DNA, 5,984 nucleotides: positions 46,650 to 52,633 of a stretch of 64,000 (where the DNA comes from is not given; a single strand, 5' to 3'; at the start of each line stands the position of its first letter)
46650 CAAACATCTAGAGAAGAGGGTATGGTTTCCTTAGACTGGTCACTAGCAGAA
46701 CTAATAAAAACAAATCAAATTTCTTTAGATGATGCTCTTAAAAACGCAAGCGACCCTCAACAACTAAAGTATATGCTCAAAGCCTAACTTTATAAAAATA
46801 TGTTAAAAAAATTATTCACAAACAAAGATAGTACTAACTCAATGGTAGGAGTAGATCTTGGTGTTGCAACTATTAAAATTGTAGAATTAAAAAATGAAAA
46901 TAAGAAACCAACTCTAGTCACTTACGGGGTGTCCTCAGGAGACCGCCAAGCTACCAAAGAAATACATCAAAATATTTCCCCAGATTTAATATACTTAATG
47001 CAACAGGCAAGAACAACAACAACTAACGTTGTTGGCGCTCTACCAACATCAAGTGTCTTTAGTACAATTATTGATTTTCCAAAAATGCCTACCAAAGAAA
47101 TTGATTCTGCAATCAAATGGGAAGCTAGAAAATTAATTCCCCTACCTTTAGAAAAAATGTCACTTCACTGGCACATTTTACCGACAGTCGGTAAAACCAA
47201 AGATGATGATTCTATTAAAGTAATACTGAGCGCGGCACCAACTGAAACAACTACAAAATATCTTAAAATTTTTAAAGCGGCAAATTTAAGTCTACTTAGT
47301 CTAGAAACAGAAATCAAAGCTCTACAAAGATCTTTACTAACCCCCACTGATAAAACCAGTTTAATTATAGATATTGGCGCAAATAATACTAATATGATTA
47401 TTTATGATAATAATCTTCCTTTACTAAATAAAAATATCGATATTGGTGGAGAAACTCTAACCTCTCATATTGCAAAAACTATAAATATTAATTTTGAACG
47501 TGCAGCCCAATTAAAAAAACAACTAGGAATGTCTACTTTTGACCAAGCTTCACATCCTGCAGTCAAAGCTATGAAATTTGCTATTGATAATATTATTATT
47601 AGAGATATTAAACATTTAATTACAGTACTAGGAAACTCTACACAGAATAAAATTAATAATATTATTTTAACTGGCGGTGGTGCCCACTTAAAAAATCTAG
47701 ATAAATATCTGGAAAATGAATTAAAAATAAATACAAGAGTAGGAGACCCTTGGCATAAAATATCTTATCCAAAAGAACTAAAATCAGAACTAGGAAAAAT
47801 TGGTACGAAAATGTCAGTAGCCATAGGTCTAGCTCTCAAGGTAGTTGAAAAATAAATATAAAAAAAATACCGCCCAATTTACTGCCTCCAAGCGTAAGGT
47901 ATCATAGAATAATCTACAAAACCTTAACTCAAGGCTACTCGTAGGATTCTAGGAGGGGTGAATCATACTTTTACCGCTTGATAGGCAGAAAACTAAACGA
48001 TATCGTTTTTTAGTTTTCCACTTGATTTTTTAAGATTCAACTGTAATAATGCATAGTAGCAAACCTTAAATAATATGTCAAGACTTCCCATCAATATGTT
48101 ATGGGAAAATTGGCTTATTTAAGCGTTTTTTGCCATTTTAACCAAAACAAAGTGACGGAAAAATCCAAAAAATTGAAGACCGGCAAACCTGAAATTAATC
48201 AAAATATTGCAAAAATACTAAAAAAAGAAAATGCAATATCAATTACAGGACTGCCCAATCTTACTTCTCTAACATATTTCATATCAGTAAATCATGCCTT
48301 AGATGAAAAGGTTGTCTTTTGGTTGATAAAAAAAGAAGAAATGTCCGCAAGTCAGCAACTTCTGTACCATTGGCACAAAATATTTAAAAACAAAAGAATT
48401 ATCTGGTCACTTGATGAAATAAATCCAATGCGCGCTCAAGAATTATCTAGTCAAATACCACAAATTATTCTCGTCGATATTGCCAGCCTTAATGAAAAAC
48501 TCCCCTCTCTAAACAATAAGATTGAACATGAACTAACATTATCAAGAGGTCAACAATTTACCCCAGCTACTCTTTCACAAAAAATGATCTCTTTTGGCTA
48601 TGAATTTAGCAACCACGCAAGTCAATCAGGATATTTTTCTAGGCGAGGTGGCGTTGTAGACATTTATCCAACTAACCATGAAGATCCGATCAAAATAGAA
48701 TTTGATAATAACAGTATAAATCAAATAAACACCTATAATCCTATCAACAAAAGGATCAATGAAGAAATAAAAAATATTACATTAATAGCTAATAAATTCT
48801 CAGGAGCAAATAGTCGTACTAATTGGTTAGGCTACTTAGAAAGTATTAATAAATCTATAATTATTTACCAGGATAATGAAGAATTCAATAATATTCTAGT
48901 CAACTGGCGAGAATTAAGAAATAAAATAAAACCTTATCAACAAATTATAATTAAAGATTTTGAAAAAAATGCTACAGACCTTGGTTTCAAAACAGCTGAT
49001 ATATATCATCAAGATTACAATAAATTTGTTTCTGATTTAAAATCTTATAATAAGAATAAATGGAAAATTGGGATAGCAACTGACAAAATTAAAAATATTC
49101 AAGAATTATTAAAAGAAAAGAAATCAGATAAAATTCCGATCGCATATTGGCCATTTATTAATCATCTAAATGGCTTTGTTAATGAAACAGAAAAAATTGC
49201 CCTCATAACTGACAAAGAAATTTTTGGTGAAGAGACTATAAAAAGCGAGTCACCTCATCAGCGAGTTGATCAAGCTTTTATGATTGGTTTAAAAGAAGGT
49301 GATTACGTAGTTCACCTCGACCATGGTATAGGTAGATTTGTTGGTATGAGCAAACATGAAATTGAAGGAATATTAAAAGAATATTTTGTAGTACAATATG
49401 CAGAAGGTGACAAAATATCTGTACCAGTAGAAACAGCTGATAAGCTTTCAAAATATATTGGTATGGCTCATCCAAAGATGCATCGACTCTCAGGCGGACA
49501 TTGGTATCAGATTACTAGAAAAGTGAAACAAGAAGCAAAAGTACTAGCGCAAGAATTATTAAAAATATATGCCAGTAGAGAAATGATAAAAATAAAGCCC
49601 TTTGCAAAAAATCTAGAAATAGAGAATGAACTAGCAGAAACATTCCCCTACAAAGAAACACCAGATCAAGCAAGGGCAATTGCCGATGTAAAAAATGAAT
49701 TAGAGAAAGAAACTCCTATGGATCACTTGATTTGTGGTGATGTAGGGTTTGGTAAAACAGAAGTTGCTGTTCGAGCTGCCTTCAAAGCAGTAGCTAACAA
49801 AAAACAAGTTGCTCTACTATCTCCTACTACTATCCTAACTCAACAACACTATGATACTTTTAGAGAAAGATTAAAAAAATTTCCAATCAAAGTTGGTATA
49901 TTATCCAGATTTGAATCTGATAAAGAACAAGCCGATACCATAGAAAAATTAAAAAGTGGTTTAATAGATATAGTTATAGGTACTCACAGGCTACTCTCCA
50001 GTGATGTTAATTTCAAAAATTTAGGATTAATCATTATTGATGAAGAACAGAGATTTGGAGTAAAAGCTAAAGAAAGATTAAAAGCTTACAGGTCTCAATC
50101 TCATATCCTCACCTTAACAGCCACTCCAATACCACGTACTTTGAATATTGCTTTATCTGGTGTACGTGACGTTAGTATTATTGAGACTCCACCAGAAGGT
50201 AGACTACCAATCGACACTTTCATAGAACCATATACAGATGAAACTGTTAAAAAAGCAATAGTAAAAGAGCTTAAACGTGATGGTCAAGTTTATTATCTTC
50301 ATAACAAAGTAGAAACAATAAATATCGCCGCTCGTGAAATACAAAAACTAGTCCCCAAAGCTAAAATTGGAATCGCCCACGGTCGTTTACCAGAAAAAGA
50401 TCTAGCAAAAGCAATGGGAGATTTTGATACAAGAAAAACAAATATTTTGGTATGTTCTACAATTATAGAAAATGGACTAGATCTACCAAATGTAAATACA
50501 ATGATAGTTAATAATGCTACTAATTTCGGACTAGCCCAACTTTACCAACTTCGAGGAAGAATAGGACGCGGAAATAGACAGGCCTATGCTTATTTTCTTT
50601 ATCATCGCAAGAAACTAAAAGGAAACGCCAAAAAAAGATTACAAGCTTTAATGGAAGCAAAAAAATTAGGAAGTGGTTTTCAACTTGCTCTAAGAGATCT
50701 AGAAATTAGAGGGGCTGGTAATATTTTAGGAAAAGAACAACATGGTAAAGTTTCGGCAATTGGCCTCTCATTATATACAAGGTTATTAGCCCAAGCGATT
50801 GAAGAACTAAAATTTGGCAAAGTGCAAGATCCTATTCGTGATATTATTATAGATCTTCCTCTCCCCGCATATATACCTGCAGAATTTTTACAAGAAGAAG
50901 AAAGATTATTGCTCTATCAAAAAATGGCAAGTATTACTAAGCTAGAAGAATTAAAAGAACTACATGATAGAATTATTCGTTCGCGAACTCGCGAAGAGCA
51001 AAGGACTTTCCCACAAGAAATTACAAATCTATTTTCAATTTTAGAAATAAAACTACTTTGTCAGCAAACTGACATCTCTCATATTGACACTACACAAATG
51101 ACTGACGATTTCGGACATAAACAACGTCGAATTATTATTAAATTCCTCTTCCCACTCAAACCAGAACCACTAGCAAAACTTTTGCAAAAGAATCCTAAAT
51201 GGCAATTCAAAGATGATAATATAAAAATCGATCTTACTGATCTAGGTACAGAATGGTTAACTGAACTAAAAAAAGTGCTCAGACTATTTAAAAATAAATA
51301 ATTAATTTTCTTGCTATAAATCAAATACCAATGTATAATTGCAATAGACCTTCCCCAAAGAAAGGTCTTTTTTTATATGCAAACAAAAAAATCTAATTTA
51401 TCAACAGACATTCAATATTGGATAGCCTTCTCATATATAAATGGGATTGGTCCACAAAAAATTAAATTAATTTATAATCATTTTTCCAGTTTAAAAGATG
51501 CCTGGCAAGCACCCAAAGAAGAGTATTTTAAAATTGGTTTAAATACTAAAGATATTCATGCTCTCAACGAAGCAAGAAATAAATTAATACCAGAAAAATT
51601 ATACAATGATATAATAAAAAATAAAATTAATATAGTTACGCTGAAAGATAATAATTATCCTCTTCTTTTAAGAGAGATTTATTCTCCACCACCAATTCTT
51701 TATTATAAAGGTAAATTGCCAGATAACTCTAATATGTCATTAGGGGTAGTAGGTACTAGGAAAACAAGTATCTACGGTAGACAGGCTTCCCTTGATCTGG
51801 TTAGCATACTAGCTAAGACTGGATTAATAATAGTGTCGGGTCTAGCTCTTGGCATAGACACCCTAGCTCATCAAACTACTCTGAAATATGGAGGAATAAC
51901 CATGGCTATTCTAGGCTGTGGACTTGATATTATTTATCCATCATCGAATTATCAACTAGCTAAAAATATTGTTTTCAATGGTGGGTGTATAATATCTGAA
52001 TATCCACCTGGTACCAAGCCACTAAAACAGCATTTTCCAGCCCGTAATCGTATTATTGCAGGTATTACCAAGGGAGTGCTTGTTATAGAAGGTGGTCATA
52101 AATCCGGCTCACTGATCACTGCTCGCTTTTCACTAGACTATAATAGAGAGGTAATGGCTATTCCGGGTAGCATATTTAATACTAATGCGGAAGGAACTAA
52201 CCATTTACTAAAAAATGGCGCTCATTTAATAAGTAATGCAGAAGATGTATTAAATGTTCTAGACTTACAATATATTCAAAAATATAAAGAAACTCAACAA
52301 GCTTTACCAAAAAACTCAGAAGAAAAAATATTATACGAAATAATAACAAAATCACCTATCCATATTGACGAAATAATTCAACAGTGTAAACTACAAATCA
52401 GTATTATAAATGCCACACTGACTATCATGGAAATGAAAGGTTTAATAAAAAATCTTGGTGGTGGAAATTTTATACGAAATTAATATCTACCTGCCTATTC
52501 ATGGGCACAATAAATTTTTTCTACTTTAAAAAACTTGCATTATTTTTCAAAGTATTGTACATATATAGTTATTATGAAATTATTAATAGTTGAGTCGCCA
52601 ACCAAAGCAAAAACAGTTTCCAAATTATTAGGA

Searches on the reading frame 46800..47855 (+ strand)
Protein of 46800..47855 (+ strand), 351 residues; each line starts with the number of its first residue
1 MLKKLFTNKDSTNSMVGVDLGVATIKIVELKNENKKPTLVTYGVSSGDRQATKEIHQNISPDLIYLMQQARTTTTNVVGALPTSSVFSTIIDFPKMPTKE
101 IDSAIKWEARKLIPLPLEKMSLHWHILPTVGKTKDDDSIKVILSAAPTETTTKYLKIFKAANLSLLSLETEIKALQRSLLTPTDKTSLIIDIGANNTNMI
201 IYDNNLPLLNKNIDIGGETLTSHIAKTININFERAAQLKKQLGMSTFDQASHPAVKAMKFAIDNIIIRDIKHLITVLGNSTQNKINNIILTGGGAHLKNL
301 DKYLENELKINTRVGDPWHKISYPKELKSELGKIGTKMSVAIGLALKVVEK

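Call 26: search_protein_families(library=pfam, proteins=[window:46800-47855:+])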
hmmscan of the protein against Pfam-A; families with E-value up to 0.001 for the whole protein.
window:46800-47855:+ (351 aa): 5 families
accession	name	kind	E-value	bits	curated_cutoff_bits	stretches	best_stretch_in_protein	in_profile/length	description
PF11104.14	PilM_2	-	5e-38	131.3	27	1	17-347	1-338/340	Type IV pilus assembly protein PilM;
PF14450.12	FtsA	-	2.9e-15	57.2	31.8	1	189-318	2-113/127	Cell division protein FtsA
PF06723.19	MreB_Mbl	-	5.3e-09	35.8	27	1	286-316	275-305/327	MreB/Mbl protein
PF00022.25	Actin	-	0.00025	20.2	27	0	184-231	141-190/410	Actin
PF21522.3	MreB-like_C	-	0.00038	21.5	27.8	0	189-297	1-116/123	Archaeal actin homologue MreB-like, C-terminal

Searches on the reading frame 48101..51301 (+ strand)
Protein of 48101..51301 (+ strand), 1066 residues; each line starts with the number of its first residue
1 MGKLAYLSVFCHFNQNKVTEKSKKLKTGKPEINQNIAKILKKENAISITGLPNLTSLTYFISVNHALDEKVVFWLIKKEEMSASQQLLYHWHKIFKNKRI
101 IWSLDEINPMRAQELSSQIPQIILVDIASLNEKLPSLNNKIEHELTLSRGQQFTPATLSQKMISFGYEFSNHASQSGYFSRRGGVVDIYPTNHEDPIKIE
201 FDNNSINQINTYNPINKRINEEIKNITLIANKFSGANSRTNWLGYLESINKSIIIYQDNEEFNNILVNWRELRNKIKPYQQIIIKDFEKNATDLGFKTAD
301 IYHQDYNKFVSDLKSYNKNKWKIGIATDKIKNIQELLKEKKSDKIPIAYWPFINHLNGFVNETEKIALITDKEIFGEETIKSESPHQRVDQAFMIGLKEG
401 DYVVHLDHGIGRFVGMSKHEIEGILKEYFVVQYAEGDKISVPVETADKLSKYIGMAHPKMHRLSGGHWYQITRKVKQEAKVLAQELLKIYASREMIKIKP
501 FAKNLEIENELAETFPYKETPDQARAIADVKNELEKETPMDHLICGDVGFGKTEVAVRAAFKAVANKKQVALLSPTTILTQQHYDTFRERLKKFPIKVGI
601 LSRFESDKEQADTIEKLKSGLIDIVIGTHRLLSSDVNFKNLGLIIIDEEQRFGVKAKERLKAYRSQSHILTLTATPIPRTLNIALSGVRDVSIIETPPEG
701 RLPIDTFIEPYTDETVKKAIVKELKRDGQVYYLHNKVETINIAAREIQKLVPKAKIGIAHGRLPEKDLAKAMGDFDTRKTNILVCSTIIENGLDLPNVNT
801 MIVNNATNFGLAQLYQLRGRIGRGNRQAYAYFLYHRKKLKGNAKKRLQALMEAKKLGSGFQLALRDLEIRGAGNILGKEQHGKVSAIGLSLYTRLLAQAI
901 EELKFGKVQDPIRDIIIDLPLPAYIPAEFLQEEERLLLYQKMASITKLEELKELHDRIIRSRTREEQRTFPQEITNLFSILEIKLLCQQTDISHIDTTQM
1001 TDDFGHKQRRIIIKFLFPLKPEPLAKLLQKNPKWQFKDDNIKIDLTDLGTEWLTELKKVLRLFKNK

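Call 26: search_protein_families(library=pfam, proteins=[window:48101-51301:+])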
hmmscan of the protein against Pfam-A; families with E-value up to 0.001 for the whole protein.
window:48101-51301:+ (1066 aa): 7 families
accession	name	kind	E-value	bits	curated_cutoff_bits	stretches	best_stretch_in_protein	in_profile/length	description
PF00270.35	DEAD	-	3.2e-26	92.5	26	1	520-680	1-163/167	DEAD/DEAH box helicase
PF02559.22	CarD_TRCF_RID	-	1.7e-20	73.3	23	1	397-453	1-57/57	CarD-like/TRCF RID domain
PF00271.37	Helicase_C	-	2.3e-17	63.6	23.5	1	719-824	5-109/110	Helicase conserved C-terminal domain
PF17757.6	UvrB_inter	-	3.9e-17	62.6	22.9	1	145-231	1-88/91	UvrB interaction domain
PF04851.21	ResIII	-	1.1e-12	48.6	22.5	1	519-676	4-162/164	Type III restriction enzyme, res subunit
PF03461.20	TRCF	-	4.4e-11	43.4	25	1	919-999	1-77/95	TRCF domain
PF22590.2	Cas3-like_C_2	-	0.00017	22.3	27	1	728-825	3-105/106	CRISPR-associated nuclease/helicase Cas3, C-terminal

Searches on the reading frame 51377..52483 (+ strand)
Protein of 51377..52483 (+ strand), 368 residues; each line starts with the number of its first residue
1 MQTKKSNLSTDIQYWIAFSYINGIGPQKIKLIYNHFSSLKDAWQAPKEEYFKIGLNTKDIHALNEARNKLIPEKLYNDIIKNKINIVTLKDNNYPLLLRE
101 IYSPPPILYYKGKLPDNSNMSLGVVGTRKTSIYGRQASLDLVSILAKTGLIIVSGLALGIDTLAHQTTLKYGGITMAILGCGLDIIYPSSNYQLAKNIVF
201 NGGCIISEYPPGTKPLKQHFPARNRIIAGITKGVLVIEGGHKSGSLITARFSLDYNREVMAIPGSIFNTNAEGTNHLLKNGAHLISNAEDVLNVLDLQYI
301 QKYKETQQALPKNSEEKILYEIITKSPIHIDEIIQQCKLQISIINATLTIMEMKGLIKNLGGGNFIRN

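Call 26: search_protein_families(library=pfam, proteins=[window:51377-52483:+])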
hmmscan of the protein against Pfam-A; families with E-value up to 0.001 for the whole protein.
window:51377-52483:+ (368 aa): 2 families
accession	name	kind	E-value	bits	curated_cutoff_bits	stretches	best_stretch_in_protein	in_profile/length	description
PF02481.21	DNA_processg_A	-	2e-76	256.3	29.6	1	81-285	4-210/212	DNA recombination-mediator protein A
PF17782.7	DprA_WH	-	7.8e-13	48.7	22.9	1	306-363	4-61/61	DprA winged helix domain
